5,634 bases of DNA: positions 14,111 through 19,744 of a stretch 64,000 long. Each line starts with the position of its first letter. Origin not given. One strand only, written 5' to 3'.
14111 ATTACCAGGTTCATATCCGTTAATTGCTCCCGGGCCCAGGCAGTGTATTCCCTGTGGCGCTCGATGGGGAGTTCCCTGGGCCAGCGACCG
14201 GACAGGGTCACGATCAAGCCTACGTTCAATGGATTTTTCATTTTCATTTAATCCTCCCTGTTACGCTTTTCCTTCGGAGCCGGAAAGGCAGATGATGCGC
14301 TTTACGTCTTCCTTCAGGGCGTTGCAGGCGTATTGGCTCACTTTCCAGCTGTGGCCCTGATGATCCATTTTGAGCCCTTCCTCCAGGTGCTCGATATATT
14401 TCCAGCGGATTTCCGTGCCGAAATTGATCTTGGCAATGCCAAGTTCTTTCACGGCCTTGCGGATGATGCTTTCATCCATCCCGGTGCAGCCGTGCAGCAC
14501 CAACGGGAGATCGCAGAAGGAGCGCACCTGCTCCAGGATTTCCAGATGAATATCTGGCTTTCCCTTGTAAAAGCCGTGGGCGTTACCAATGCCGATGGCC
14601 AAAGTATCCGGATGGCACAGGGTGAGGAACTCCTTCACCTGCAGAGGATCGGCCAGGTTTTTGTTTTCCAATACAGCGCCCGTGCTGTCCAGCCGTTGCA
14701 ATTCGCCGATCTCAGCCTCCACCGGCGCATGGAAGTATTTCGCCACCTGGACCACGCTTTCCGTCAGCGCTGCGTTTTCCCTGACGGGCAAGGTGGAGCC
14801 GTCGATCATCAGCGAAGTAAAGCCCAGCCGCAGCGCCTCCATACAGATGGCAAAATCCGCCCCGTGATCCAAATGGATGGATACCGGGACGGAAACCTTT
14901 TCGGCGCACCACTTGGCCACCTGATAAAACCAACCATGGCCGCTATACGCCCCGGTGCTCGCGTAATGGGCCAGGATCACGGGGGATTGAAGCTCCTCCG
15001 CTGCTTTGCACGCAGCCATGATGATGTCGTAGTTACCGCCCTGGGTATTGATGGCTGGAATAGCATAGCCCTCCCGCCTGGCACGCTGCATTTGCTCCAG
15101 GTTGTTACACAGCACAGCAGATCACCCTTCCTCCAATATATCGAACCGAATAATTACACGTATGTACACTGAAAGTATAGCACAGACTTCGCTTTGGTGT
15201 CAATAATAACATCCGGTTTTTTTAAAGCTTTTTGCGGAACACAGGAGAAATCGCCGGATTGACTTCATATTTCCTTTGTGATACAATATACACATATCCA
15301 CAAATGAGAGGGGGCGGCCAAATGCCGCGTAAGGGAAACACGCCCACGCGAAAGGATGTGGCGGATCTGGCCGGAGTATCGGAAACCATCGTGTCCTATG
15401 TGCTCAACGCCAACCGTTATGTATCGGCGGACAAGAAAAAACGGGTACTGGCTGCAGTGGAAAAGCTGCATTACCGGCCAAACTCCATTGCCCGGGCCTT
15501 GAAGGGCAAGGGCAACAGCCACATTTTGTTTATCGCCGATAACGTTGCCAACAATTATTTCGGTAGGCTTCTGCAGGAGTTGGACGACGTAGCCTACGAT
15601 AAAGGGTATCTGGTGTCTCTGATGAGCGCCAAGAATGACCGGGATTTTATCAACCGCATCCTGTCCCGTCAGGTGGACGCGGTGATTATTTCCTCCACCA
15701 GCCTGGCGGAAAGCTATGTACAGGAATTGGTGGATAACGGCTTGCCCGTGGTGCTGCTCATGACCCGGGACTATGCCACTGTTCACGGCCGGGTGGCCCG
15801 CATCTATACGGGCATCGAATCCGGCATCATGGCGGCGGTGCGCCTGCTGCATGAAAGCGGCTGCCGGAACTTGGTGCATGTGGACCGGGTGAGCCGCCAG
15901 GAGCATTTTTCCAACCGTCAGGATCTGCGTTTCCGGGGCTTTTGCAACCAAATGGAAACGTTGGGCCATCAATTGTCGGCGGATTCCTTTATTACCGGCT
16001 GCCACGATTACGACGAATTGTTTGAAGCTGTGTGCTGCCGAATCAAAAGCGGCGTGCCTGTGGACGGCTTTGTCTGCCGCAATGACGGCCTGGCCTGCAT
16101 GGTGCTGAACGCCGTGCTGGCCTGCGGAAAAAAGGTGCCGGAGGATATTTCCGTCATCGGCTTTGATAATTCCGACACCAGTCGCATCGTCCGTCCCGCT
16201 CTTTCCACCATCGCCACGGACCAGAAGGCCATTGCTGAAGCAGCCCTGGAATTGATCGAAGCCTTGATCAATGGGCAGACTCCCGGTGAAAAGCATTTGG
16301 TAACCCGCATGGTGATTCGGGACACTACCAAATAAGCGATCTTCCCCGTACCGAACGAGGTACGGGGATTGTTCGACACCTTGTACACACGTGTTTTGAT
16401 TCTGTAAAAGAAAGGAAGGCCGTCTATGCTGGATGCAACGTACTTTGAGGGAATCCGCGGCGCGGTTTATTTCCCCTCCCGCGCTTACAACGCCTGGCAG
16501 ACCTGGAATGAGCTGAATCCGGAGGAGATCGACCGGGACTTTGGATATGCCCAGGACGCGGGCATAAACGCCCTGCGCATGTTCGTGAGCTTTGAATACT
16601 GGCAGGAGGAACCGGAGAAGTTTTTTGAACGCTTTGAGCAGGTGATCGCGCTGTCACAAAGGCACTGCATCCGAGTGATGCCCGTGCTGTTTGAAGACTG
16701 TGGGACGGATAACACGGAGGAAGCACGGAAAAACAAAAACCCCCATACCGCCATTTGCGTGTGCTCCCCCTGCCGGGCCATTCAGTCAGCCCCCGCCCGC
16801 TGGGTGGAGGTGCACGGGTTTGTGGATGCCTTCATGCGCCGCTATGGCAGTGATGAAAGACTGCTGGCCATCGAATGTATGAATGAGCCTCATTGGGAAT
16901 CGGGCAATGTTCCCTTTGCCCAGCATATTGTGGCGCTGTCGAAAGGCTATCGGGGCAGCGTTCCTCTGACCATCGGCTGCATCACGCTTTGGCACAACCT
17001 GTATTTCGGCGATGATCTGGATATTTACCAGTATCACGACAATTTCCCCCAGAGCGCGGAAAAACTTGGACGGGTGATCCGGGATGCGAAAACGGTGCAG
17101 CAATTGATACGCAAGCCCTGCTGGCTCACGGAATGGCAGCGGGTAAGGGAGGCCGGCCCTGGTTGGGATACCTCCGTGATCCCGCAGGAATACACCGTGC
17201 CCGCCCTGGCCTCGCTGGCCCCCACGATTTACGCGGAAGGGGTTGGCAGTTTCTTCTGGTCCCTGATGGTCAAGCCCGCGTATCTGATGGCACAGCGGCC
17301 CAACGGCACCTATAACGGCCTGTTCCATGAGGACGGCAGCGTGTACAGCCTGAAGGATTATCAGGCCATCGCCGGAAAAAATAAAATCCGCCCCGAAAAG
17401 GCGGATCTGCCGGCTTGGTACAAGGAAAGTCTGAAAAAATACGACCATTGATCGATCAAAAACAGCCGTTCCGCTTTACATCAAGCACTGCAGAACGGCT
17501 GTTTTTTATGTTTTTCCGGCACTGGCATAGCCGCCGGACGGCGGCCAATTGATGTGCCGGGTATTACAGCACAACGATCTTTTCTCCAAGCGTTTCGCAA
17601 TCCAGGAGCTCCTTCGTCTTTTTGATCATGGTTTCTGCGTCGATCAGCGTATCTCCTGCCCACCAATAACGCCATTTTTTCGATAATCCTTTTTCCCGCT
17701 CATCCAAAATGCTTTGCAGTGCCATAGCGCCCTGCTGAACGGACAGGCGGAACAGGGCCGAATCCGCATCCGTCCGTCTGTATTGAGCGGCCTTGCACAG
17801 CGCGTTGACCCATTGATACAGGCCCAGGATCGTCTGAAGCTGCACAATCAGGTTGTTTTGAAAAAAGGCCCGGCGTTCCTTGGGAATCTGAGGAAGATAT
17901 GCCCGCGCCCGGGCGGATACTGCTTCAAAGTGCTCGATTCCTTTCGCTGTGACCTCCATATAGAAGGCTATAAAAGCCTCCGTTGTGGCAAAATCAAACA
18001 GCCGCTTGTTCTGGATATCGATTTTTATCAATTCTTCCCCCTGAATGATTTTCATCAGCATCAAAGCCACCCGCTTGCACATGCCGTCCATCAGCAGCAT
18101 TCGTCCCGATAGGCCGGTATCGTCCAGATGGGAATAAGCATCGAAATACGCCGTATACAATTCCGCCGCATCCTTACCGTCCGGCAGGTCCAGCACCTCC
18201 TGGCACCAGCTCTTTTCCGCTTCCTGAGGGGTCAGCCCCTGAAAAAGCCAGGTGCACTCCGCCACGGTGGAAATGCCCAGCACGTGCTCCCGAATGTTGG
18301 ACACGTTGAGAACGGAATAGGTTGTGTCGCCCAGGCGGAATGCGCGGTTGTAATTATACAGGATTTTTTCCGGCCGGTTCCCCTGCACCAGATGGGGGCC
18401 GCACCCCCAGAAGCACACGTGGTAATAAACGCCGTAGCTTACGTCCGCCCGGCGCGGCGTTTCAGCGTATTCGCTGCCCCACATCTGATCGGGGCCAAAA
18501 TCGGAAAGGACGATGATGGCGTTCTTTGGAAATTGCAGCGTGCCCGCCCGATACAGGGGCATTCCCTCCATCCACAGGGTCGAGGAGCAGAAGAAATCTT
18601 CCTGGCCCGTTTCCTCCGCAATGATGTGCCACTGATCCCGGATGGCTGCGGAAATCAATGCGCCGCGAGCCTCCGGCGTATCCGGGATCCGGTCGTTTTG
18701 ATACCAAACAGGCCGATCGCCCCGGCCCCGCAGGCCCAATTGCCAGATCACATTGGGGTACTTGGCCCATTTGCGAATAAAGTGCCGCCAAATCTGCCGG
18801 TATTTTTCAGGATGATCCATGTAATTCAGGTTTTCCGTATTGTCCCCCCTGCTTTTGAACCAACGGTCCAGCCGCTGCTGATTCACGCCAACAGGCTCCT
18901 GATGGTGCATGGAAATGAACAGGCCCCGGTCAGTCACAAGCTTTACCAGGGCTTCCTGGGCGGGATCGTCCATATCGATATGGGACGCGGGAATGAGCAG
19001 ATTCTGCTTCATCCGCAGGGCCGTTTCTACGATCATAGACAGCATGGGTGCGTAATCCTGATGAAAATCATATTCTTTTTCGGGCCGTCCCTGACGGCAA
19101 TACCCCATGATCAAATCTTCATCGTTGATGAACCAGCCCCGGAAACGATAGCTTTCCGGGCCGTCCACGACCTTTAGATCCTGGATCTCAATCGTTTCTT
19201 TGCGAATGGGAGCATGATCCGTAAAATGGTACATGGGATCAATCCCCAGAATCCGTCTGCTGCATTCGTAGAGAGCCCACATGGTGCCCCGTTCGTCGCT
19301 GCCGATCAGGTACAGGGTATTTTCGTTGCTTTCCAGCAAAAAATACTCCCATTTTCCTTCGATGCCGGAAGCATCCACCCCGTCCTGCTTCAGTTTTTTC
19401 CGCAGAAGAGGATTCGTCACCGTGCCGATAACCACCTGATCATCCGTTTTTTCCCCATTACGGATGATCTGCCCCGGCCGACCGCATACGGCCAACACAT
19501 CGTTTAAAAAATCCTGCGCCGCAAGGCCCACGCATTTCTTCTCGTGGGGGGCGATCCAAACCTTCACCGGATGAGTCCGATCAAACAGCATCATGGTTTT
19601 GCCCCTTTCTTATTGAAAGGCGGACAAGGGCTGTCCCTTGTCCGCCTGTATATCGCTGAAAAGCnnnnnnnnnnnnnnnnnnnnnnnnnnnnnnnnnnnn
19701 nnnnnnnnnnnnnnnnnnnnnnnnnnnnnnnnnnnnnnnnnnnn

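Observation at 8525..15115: Glycolysis-like catabolic cassette extended by a LarA-family enzyme and a TauE/SafE exporter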

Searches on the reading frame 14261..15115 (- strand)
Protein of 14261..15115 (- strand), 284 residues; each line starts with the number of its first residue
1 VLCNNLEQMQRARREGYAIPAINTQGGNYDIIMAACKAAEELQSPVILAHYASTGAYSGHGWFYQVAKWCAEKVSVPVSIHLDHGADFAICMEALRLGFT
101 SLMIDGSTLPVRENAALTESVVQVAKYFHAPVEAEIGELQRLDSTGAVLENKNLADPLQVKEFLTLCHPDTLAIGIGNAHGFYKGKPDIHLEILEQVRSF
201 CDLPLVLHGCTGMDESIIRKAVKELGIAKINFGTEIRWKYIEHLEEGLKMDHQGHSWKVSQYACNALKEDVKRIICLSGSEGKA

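Call 4: search_protein_families(library=pfam, proteins=[window:14261-15115:-])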
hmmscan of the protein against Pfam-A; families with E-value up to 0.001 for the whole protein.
window:14261-15115:- (284 aa): 1 family
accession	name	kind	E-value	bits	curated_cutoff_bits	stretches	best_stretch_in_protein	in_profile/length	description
PF01116.26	F_bP_aldolase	-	4.8e-73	246.5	25.5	1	7-283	5-277/277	Fructose-bisphosphate aldolase class-II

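Call 5: search_protein_families(library=ncbifam, proteins=[window:14261-15115:-])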
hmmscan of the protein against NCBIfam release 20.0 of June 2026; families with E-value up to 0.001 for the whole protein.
window:14261-15115:- (284 aa): 20 families
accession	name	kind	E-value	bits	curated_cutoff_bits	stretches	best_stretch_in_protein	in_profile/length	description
TIGR01859.1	fruc_bis_ald_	equivalog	7.5e-66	222.7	343.05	1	6-284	5-282/282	class II fructose-1,6-bisphosphate aldolase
NF009374.0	PRK12737.1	subfamily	2.8e-64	216.9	383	1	4-283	5-283/284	tagatose-bisphosphate aldolase subunit GatY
NF009497.0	PRK12857.1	equivalog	3.2e-64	216.9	423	1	3-284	4-284/284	class II fructose-1,6-bisphosphate aldolase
NF006626.0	PRK09195.1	subfamily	1.6e-62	211.2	384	1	7-284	8-284/284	tagatose-bisphosphate aldolase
TIGR00167.1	cbbA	subfamily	1.1e-61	208.8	215.6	1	7-281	8-287/290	ketose-bisphosphate aldolase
TIGR01858.1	tag_bisphos_ald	equivalog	5.1e-57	193.1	443.55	1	8-284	7-282/282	tagatose bisphosphate family class II aldolase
NF005943.0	PRK07998.1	equivalog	2.9e-54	184.5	364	1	2-277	3-274/283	class II aldolase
NF005288.0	PRK06806.1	equivalog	6.1e-53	179.9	396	1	7-283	8-280/281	class II fructose-bisphosphate aldolase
NF006042.0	PRK08185.1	subfamily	2.7e-51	174.6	405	1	1-283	1-283/287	hypothetical protein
NF005284.0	PRK06801.1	equivalog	1.4e-46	159.1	406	1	6-252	7-252/286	ketose 1,6-bisphosphate aldolase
NF005823.0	PRK07709.1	equivalog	4.6e-43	148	545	1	7-284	8-285/285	class II fructose-bisphosphate aldolase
NF009375.0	PRK12738.1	equivalog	1.7e-42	145.6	542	1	9-282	10-282/286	tagatose-bisphosphate aldolase subunit KbaY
NF006376.0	PRK08610.1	equivalog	1.8e-42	146.1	527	1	7-280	8-281/286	class II fructose-bisphosphate aldolase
NF005481.0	PRK07084.1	equivalog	3.1e-37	128.5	511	1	2-221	12-239/324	class II fructose-bisphosphate aldolase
NF004493.0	PRK05835.1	equivalog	3.5e-36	125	558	1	1-217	1-219/307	class II fructose-bisphosphate aldolase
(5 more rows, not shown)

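Call 35: search_solved_structures(query=window:14261-15115:-, max_evalue=1e-20)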
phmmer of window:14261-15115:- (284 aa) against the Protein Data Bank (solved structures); distinct sequences matched with E-value up to 1e-20: 17.
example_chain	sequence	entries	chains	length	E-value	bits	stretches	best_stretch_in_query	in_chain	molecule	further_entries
3q94_A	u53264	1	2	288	8.2e-41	143.4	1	7-283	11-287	Fructose-bisphosphate aldolase, class II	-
7nc7_A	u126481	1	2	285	1.6e-40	142.5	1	5-283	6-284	Fructose-bisphosphate aldolase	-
7ncc_A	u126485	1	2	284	5.8e-40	140.7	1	7-284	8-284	Putative class II fructose-1,6-bisphosphate aldolase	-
1rv8_A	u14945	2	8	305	6.5e-40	140.5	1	1-219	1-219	fructose-1,6-bisphosphate aldolase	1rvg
1gvf_A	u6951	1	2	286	7.9e-40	140.2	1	9-281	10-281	TAGATOSE-BISPHOSPHATE ALDOLASE AGAY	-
2fjk_A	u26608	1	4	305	1e-39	139.8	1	1-220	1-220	Fructose-bisphosphate aldolase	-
4to8_A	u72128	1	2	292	7.9e-38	133.7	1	7-278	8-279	Fructose-1,6-bisphosphate aldolase, class II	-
8q58_A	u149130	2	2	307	2.5e-37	132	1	8-284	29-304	Ketose-bisphosphate aldolase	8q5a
8q57_A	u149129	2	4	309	2.8e-37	131.8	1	9-283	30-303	Tagatose-1,6-bisphosphate aldolase kbaY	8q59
6ofu_A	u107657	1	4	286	6e-36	127.5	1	13-284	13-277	YdjI aldolase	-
3c4u_A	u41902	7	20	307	7.8e-35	123.8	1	2-221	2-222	Fructose-bisphosphate aldolase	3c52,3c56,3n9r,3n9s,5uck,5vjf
5ucs_A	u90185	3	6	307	1.4e-34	123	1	2-221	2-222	Fructose-bisphosphate aldolase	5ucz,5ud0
5ucn_A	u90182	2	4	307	2e-34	122.5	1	2-221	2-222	Fructose-bisphosphate aldolase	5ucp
5ud1_A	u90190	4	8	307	9.7e-34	120.2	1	2-221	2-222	Fructose-bisphosphate aldolase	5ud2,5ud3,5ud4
2isv_A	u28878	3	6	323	1.7e-28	103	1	2-217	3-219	Putative fructose-1,6-bisphosphate aldolase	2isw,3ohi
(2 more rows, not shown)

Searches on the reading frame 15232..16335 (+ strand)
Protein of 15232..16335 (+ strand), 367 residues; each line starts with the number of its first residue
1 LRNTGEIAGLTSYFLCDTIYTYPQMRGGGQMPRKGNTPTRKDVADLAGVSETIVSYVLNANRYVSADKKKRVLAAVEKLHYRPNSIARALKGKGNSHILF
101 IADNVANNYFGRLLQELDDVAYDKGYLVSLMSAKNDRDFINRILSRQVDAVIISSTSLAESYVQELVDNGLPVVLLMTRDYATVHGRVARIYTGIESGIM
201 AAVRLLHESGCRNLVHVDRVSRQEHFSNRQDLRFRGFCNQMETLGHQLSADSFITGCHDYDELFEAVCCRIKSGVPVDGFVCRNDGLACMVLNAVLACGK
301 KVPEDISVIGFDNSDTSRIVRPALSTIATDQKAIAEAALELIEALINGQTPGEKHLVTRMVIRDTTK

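Call 4: search_protein_families(library=pfam, proteins=[window:15232-16335:+])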
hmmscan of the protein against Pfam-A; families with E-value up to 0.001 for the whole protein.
window:15232-16335:+ (367 aa): 4 families
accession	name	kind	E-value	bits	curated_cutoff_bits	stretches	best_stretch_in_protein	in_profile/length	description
PF13377.12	Peripla_BP_3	-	5.2e-29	101.9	26.5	1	203-366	1-167/167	Periplasmic binding protein-like domain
PF00356.27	LacI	-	2.1e-15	56.7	27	1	41-84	3-46/46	Bacterial regulatory proteins, lacI family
PF00532.27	Peripla_BP_1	-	2.5e-09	37.4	22.2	1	97-343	3-258/281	Periplasmic binding proteins and sugar binding domain of LacI family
PF13407.12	Peripla_BP_4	-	1.9e-08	34.7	35.1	0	98-176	1-86/258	Periplasmic binding protein domain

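Call 5: search_protein_families(library=ncbifam, proteins=[window:15232-16335:+])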
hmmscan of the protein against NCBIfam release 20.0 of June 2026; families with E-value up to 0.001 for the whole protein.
window:15232-16335:+ (367 aa): 17 families
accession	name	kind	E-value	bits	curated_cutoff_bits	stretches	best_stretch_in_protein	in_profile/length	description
NF047341.1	lactose_RbsR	equivalog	3.5e-44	151.5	382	1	40-367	5-329/331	ribose utilization transcriptional repressor RbsR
TIGR01481.1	ccpA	equivalog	3.7e-42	144.9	442.35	1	39-366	4-329/330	catabolite control protein A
NF007979.0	PRK10703.1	equivalog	2.1e-40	138.9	501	1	39-348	3-311/341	HTH-type transcriptional repressor PurR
NF008269.0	PRK11041.1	equivalog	1.4e-36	126.2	436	1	36-366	8-337/342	DNA-binding transcriptional regulator CytR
NF007743.0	PRK10423.1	equivalog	1.7e-36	126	531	1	39-350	3-313/330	ribose operon transcriptional repressor RbsR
NF007075.0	PRK09526.1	subfamily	2.4e-36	125.4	340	1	38-366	6-331/358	LacI family DNA-binding transcriptional regulator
NF052440.1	TransRegGNTRPSEAE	equivalog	1.4e-34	119.6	400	1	36-356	4-321/333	HTH-type transcriptional regulator GntR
NF008002.0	PRK10727.1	equivalog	3e-32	112.1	557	1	39-353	3-314/341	HTH-type transcriptional regulator GalR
NF007706.0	PRK10401.1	equivalog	1.9e-31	109.6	555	1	39-344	3-305/346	HTH-type transcriptional regulator GalS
NF051853.1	TransRegUriRCory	equivalog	1.1e-29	103.5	550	1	38-360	1-316/327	transcriptional regulator UriR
TIGR02417.1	fruct_sucro_rep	subfamily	3.7e-28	98.7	389.55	1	41-363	3-326/327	D-fructose-responsive transcription factor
NF047913.1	TransRegIdnR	equivalog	6e-24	84.9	500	1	39-349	7-312/331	DNA-binding transcriptional regulator IdnR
NF008452.0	PRK11303.1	equivalog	1.5e-22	80.2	385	1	41-360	4-324/332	catabolite repressor/activator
NF007449.0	PRK10014.1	subfamily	1.8e-20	73.3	310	1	39-360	8-337/342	Mal regulon transcriptional regulator MalI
NF011563.0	PRK14987.1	equivalog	1.8e-17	63.6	433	1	36-351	4-314/331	gluconate operon transcriptional repressor GntR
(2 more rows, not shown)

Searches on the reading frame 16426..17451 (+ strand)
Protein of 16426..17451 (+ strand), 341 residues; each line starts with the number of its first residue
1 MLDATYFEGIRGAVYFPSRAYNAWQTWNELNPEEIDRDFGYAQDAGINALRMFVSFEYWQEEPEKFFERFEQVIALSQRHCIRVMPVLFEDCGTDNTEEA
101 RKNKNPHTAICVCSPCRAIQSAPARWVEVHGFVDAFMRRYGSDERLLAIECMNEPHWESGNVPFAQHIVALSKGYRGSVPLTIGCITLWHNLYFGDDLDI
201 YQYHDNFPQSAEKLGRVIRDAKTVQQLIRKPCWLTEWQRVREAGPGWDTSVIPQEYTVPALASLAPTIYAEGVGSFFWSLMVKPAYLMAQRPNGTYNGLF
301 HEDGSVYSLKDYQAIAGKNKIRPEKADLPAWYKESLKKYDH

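Call 6: search_protein_families(library=pfam, proteins=[window:16426-17451:+])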
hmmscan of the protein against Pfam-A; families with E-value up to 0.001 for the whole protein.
window:16426-17451:+ (341 aa): 1 family
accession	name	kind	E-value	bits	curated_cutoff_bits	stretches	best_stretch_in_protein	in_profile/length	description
PF00150.24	Cellulase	-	0.00033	20.7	23.5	1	36-160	24-135/272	Cellulase (glycosyl hydrolase family 5)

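Call 61: search_solved_structures(query=window:16426-17451:+, max_evalue=0.1)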
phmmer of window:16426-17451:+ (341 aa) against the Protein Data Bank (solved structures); distinct sequences matched with E-value up to 0.1: 6.
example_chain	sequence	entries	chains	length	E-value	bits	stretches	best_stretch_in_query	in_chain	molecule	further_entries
10px_14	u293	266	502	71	0.00021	23.5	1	91-144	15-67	50S ribosomal protein L31 | 50S ribosomal protein L32 | 50S ribosomal protein L30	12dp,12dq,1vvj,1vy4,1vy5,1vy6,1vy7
4zer_14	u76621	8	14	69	0.00021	23.5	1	91-144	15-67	50S ribosomal protein L31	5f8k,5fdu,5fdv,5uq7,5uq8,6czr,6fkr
4v87_A4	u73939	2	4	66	0.00043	22.5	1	91-142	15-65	50S ribosomal protein L31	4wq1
4v63_B4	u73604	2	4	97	0.00045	22.4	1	91-144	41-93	50S ribosomal protein L31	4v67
6gzq_Z1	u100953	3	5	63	0.0076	18.4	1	91-140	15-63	50S ribosomal protein L31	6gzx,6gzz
28nt_Z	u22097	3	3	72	0.087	14.9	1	92-143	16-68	Large ribosomal subunit protein bL31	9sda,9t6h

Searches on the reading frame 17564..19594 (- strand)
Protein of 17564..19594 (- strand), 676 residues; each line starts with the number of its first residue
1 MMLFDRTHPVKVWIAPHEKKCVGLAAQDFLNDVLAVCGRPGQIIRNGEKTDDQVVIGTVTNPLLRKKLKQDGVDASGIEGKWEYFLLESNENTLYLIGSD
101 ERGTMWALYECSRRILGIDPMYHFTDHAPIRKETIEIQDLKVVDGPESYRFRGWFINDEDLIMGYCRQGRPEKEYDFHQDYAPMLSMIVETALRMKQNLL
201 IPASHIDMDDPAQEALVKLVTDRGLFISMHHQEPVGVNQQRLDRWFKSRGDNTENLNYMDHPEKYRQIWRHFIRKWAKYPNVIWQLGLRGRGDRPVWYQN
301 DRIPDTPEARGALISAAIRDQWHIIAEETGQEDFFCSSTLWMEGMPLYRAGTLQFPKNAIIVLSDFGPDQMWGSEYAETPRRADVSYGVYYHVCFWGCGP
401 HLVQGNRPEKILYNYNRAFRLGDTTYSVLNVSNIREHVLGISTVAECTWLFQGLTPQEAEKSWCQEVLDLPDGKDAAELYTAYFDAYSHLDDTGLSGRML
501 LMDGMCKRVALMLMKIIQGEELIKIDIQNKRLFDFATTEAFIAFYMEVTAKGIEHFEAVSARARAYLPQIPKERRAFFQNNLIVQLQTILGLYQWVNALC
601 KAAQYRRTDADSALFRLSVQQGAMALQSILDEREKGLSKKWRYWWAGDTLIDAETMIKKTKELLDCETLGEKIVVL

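Call 6: search_protein_families(library=pfam, proteins=[window:17564-19594:-])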
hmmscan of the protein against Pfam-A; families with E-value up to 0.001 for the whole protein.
window:17564-19594:- (676 aa): 1 family
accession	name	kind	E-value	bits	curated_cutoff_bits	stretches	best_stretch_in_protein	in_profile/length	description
PF15979.11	Glyco_hydro_115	-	1.6e-50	172.9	27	1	147-486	4-327/335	Glycosyl hydrolase family 115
